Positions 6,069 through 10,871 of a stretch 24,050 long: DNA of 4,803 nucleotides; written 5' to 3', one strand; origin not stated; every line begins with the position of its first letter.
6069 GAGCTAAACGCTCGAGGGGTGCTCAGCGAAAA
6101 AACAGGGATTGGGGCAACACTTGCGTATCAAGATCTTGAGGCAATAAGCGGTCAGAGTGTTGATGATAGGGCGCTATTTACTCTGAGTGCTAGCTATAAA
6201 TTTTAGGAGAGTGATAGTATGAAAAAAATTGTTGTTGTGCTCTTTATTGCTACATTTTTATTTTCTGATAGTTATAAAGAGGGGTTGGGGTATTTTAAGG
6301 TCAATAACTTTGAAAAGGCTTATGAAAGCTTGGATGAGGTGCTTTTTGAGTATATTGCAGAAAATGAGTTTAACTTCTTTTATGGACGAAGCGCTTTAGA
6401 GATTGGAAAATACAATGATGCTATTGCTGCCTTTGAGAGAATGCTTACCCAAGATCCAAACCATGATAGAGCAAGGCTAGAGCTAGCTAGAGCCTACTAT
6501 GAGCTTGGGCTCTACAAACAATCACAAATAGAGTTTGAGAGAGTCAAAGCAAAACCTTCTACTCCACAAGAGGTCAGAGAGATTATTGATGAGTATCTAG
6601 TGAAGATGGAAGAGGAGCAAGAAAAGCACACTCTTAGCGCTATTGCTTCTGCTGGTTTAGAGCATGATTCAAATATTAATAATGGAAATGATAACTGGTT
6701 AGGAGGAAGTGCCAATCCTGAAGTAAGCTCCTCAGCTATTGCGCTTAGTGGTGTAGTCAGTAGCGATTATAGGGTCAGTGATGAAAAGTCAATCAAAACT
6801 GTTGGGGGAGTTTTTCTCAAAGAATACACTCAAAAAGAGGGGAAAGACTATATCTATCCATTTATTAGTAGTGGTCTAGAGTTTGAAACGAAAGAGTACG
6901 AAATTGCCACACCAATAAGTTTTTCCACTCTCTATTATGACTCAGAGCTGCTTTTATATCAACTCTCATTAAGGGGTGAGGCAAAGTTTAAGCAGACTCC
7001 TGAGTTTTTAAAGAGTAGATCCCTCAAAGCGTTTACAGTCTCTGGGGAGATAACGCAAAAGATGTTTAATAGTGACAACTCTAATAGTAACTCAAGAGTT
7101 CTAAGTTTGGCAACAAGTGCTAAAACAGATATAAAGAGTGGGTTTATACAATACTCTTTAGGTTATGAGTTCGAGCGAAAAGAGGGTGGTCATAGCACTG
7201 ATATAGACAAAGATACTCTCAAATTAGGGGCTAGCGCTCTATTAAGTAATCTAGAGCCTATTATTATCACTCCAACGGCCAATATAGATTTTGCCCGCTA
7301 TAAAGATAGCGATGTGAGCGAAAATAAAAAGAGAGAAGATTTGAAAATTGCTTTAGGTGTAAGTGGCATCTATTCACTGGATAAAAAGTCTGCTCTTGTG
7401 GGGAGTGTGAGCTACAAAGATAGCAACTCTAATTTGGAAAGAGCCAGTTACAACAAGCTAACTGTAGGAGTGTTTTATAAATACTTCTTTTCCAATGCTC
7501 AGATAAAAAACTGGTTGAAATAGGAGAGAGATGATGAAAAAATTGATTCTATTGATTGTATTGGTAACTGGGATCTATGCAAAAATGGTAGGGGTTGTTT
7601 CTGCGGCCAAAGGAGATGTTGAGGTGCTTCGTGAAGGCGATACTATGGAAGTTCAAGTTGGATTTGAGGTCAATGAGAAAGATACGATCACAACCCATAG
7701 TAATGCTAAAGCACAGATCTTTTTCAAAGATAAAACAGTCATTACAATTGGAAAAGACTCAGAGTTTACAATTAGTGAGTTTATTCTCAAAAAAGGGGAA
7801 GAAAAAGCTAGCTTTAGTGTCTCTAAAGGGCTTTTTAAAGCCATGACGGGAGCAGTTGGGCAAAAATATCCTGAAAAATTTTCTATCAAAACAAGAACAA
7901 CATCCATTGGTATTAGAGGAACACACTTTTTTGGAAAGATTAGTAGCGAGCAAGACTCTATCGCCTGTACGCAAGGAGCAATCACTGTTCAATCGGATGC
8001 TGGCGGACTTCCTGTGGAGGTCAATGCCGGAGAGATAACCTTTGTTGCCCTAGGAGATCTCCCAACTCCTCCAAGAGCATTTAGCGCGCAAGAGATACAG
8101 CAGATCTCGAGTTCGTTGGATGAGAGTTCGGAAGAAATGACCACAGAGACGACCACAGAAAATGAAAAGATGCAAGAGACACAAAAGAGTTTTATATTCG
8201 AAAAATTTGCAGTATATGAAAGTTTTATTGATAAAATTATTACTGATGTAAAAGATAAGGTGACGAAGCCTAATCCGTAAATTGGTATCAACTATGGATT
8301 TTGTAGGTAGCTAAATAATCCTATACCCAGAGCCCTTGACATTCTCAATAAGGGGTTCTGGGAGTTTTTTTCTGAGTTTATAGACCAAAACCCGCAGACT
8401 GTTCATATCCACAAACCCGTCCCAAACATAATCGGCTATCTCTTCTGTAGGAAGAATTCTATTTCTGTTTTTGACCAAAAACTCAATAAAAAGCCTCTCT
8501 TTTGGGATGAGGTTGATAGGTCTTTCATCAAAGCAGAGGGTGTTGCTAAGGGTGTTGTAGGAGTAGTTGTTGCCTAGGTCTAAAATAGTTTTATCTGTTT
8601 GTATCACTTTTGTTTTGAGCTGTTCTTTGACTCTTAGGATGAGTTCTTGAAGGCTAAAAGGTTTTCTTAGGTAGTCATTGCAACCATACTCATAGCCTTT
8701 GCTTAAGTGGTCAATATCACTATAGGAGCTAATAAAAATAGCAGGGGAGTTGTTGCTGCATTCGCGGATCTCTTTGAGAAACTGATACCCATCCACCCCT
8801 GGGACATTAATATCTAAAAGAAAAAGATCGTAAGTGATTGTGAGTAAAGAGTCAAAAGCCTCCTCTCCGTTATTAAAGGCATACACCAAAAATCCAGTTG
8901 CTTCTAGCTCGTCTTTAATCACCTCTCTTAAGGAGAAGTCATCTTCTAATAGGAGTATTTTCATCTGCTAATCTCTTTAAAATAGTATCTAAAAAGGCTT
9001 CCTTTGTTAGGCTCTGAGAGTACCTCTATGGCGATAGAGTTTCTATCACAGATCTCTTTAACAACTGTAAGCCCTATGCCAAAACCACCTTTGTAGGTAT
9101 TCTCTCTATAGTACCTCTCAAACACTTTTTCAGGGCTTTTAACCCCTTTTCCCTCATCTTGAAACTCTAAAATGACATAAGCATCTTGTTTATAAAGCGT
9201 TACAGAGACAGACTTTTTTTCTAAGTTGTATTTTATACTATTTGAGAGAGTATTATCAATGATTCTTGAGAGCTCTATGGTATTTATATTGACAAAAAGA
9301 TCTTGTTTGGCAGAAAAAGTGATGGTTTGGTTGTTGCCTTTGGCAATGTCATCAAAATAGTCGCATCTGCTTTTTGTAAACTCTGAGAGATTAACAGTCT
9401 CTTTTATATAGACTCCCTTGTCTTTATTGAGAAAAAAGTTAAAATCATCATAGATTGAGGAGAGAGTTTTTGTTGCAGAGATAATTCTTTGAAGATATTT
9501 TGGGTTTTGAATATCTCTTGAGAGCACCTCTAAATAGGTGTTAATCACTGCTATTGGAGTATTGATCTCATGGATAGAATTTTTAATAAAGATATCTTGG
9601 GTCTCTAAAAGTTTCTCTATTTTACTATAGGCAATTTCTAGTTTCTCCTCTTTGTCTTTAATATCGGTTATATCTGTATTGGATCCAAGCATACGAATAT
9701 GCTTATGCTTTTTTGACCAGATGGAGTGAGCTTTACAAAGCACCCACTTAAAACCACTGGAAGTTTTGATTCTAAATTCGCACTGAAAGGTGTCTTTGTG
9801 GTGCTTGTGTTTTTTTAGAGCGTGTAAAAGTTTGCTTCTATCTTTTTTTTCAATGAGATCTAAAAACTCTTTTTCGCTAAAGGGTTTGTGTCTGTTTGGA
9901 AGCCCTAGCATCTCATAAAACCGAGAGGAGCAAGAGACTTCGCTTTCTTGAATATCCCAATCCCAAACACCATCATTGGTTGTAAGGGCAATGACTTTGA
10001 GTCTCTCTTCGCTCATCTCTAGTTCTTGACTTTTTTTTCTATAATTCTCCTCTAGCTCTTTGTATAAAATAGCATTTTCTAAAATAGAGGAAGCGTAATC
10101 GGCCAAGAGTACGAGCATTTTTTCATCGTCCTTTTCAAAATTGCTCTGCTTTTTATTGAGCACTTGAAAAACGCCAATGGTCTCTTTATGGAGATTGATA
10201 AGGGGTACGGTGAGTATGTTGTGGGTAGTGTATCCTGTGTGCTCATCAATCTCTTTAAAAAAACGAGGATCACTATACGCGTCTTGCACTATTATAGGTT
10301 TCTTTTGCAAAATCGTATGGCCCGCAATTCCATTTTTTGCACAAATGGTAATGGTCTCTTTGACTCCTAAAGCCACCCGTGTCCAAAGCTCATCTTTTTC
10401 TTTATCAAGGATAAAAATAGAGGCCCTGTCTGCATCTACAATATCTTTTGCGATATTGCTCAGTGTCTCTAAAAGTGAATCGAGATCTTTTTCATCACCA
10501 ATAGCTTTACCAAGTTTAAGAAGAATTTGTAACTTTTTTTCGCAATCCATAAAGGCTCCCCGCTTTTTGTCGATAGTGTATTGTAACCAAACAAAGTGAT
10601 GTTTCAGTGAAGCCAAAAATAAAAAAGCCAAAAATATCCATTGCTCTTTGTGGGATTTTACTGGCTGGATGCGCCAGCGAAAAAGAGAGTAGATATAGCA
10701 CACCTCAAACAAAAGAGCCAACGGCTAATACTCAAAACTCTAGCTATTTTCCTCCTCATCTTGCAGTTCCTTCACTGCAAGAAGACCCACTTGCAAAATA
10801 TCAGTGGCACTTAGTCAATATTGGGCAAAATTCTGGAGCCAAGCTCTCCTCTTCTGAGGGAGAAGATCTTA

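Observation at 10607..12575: Propeptide-less furin/kexin-like lipoprotein protease paired with a separately encoded, secreted propeptide-like chaperone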

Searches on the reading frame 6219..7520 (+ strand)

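Call 55: search_protein_families(library=pfam, proteins=[window:6219-7520:+], max_evalue=0.001)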
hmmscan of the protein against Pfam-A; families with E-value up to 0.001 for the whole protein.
window:6219-7520:+ (434 aa): 11 families
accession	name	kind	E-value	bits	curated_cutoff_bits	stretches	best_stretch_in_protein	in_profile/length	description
PF13432.12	TPR_16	-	3.9e-14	53.2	32.7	2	56-103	4-51/65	Tetratricopeptide repeat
PF14559.12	TPR_19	-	2.8e-11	44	25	1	60-111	2-53/68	Tetratricopeptide repeat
PF07719.23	TPR_2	-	9.9e-08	32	27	0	53-82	5-34/34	Tetratricopeptide repeat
PF12895.13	ANAPC3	-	1.2e-07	32.3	27.2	1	17-74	25-81/82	Anaphase-promoting complex, cyclosome, subunit 3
PF00515.34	TPR_1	-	4.1e-06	26.8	27.8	0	60-82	12-34/34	Tetratricopeptide repeat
PF13428.12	TPR_14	-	2e-05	25.3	23.5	1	55-92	7-44/44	Tetratricopeptide repeat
PF13174.12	TPR_6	-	2.5e-05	25.1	26.3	0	56-82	7-33/33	Tetratricopeptide repeat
PF13414.12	TPR_11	-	5.5e-05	23.2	26.8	1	60-97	5-42/42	TPR repeat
PF13181.12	TPR_8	-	9e-05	22.8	25.7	0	52-82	4-34/34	Tetratricopeptide repeat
PF24575.1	TPR_Slam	-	0.00015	22.6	35.2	1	58-96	56-94/104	Surface lipoprotein assembly modifier, N-terminal TPR repeats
PF13371.12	TPR_9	-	0.00035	21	35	0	60-111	6-57/73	Tetratricopeptide repeat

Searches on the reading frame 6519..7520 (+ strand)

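Call 85: search_protein_families(library=pfam, proteins=[window:6519-7520:+], max_evalue=1)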
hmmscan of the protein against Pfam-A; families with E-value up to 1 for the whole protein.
window:6519-7520:+ (334 aa): 1 family
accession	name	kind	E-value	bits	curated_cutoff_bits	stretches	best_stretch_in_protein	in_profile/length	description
PF10082.15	BBP2_2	-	0.008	15.5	23.7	1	261-318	316-372/378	Putative beta-barrel porin 2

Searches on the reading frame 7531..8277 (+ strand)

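Call 55: search_protein_families(library=pfam, proteins=[window:7531-8277:+], max_evalue=0.001)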
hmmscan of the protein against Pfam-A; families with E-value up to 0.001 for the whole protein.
window:7531-8277:+ (249 aa): 1 family
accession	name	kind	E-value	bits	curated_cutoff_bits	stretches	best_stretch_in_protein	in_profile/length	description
PF04773.18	FecR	-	9.1e-13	48.9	24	1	51-151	1-96/97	FecR protein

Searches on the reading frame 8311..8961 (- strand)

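Call 55: search_protein_families(library=pfam, proteins=[window:8311-8961:-], max_evalue=0.001)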
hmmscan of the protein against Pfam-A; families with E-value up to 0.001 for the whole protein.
window:8311-8961:- (216 aa): 2 families
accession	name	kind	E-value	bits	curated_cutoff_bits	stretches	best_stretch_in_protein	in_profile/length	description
PF00072.30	Response_reg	-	4.9e-24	85.1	30.2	1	2-111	1-110/111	Response regulator receiver domain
PF00486.34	Trans_reg_C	-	2.4e-15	56.8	26.2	1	147-215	2-77/77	Transcriptional regulatory protein, C terminal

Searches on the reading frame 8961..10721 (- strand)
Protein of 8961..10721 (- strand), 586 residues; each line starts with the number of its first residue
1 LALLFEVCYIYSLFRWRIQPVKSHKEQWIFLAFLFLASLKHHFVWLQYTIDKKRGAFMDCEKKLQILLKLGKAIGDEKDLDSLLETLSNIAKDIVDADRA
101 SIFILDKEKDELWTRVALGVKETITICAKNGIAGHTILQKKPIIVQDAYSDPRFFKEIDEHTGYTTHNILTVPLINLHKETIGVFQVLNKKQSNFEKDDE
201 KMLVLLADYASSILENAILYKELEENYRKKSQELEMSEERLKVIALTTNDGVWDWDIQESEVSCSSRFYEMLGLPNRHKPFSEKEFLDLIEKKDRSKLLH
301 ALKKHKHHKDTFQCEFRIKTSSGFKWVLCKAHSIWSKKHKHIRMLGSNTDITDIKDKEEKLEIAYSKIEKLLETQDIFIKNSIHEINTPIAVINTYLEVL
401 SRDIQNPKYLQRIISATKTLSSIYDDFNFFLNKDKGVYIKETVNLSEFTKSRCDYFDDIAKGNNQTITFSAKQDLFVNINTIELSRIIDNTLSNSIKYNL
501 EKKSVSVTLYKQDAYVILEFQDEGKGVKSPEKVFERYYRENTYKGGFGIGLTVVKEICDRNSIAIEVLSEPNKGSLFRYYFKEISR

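Call 55: search_protein_families(library=pfam, proteins=[window:8961-10721:-], max_evalue=0.001)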
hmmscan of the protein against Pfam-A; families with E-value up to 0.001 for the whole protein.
window:8961-10721:- (586 aa): 7 families
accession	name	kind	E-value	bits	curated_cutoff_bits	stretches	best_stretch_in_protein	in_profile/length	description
PF13185.12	GAF_2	-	2.5e-15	57.3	28.6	1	78-215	2-136/136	GAF domain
PF02518.31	HATPase_c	-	4.8e-15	56.4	26.4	1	482-582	4-108/111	Histidine kinase-, DNA gyrase B-, and HSP90-like ATPase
PF01590.32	GAF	-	1.2e-14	55.4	22.4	1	79-212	1-131/133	GAF domain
PF13492.12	GAF_3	-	9.9e-11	42.6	27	1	79-216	1-129/129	GAF domain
PF00512.31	HisKA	-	4.2e-09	36.8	26.9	1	378-430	5-60/66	His Kinase A (phospho-acceptor) domain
PF08447.18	PAS_3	-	1.2e-08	35.5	25.6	1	262-347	2-88/89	PAS fold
PF00989.32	PAS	-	0.00032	21.1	22.6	1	240-345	2-107/113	PAS fold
